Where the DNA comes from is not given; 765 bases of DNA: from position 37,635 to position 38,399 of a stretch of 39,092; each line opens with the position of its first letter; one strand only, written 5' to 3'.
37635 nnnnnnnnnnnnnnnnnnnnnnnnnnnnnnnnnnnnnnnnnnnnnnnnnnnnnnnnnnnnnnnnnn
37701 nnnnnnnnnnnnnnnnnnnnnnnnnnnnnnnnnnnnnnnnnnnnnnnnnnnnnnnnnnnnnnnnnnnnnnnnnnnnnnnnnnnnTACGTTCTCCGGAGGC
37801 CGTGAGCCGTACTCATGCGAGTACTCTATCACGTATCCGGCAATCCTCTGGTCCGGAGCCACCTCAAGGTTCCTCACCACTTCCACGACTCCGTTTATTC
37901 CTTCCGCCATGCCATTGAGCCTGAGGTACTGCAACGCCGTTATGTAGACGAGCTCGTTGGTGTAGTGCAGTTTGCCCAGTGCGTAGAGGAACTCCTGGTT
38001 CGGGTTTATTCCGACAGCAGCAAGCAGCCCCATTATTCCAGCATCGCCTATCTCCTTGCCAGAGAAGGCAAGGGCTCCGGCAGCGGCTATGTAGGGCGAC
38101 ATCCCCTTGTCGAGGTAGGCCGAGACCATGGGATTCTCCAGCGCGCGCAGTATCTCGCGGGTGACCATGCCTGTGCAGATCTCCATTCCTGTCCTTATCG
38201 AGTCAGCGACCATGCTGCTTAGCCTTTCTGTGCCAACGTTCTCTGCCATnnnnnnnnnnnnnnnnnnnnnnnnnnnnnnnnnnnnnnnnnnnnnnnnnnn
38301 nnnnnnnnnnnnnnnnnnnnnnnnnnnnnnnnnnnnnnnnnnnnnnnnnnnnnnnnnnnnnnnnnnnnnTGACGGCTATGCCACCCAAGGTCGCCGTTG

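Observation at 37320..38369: Uncharacterised protein made of two 149-aa repeats whose cores resemble the ribosomal stalk protein P1/L12e N-terminal domain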

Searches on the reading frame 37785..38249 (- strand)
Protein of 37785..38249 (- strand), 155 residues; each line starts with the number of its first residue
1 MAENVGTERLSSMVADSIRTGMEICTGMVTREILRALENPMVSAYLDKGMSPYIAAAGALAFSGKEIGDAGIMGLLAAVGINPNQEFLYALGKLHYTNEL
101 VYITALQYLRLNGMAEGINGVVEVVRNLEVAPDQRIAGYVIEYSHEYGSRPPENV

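Call 64: predict_structure(alignment_id=A4)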
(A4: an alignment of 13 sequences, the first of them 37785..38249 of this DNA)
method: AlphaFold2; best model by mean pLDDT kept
length: 155 residues; sequences in the alignment: 13
mean_pLDDT: 85.8   pTM: 0.70
mean pLDDT of the five models: 85.8, 84.4, 84.2, 83.4, 83.4
residues with pLDDT >= 90: 66; 70-90: 76; 50-70: 9; < 50: 4
segments of 3 or more residues with pLDDT < 50: 152-155
pLDDT, mean of each block of 10 residues (from residue 1): 75 86 86 85 89 90 82 94 92 75 92 93 94 93 81 42
secondary structure, 60 per line:
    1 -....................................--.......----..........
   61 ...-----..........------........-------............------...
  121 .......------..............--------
elements in order: H2-37 H40-46 H51-63 H69-78 H85-92 H100-111 H118-127 H134-147

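Call 68: fold_search(model_id=the predicted structure, library=pdb)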
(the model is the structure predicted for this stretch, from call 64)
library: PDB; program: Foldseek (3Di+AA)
matches with E <= 10: 125; with E <= 0.001: 0
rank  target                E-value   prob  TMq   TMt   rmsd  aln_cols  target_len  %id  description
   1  4ozs                  3.7e-01  0.14  0.18  0.17  15.8       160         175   15  RNA binding protein (released 2015-04-22)
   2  9v7j_7                1.9e+00  0.05  0.16  0.16  13.9       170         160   15  Phycobilisome core from Gloeobacter violaceus PCC 7421 (released 2025-09-24)
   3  5orm                  2.0e+00  0.06  0.18  0.11  19.0       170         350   18  Crystal structure of designed cPPR-Telo1 (released 2018-06-20)
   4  5i9g_C                2.1e+00  0.06  0.19  0.10  17.4       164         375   16  Crystal structure of designed pentatricopeptide repeat protein dPPR-U8C2 in complex with its target RNA U8C2 (released 2016-04-27)
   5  4pjq_A                2.1e+00  0.05  0.17  0.14  19.3       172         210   17  Crystal structure of designed cPPR-polyG protein (released 2014-12-24)
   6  8r5o_F                2.2e+00  0.11  0.22  0.08  16.5       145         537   19  Plastid-encoded RNA polymerase (released 2024-03-13)
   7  3a1y_A                2.3e+00  0.97  0.26  0.67   0.6        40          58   35  The structure of archaeal ribosomal stalk P1/P0 complex (released 2009-11-17)
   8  4wn4_A                2.3e+00  0.06  0.17  0.14  18.8       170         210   18  Crystal structure of designed cPPR-polyA protein (released 2014-12-24)
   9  8r6s_F                2.4e+00  0.08  0.21  0.07  15.6       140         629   18  Plastid-encoded RNA polymerase (Integrated model) (released 2024-03-13)
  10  4pjr                  2.4e+00  0.06  0.19  0.17  19.9       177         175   15  Crystal structure of designed cPPR-NRE protein (released 2014-12-24)
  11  9bts_A                2.6e+00  0.06  0.18  0.18  15.1       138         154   17  Crystal structure of the bacterioferritin (Bfr) and ferritin (Ftn) heterooligomer complex from Acinetobacter baumannii (released 2024-08-14)
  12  4wsl                  2.6e+00  0.06  0.18  0.12  20.6       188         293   15  Crystal structure of designed cPPR-polyC protein (released 2014-12-24)
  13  9v7j_1                2.7e+00  0.06  0.18  0.18  12.8       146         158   15  Phycobilisome core from Gloeobacter violaceus PCC 7421 (released 2025-09-24)
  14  8w9z_D                2.7e+00  0.06  0.19  0.07  17.5       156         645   17  The cryo-EM structure of the Nicotiana tabacum PEP-PAP (released 2024-03-13)
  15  9v7j_3                2.8e+00  0.04  0.16  0.15  13.7       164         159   15  Phycobilisome core from Gloeobacter violaceus PCC 7421 (released 2025-09-24)
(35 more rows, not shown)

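Call 81: fold_search(model_id=the predicted structure, library=viral)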
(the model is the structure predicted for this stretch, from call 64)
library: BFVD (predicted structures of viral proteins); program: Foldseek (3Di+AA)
matches with E <= 10: 172; with E <= 0.001: 0
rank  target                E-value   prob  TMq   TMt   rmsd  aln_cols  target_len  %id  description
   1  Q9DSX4                4.7e-01  0.21  0.25  0.22  17.4       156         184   13  Uncharacterized protein [Diadromus pulchellus ascovirus 4a]
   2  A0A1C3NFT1            6.0e-01  0.25  0.27  0.22  16.9       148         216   10  (no name in the UniProt tables at hand)
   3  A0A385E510            1.0e+00  0.20  0.28  0.11  14.9       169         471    9  (no name in the UniProt tables at hand)
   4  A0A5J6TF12            1.1e+00  0.20  0.33  0.19  16.7       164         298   14  Helix-turn-helix DNA binding domain protein [Mycobacterium phage MalagasyRose]
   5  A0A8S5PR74            1.7e+00  0.09  0.21  0.19  12.2       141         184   13  Uncharacterized protein [Siphoviridae sp. ct96x5]
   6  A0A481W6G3            1.8e+00  0.14  0.28  0.20  20.0       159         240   14  Uncharacterized protein [Fusobacterium phage Fnu1]
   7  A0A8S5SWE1            2.2e+00  0.07  0.20  0.23  17.8       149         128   15  Holin [Podoviridae sp. ctUm43]
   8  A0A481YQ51            2.5e+00  0.13  0.26  0.27  15.6       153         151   12  Uncharacterized protein [Pithovirus LCDPAC01]
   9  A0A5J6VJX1            2.5e+00  0.08  0.26  0.23  15.7       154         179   12  Cyclin N-terminal domain-containing protein [Megaviridae environmental sample]
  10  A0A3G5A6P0            2.5e+00  0.04  0.21  0.14  20.3       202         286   11  Uncharacterized protein [Hyperionvirus sp.]
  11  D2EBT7                2.6e+00  0.07  0.23  0.18  20.6       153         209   10  Predicted phage virion protein [Pseudomonas phage phi2]
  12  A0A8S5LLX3            2.6e+00  0.06  0.22  0.20  20.1       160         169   12  LydA holin phage, holin superfamily III [Podoviridae sp. ctiuS14]
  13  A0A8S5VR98            2.8e+00  0.09  0.21  0.24  15.9       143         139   10  (no name in the UniProt tables at hand)
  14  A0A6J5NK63            2.8e+00  0.08  0.26  0.18  16.3       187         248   12  Uncharacterized protein [uncultured Caudovirales phage]
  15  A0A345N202            2.8e+00  0.07  0.25  0.14  18.8       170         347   10  (no name in the UniProt tables at hand)
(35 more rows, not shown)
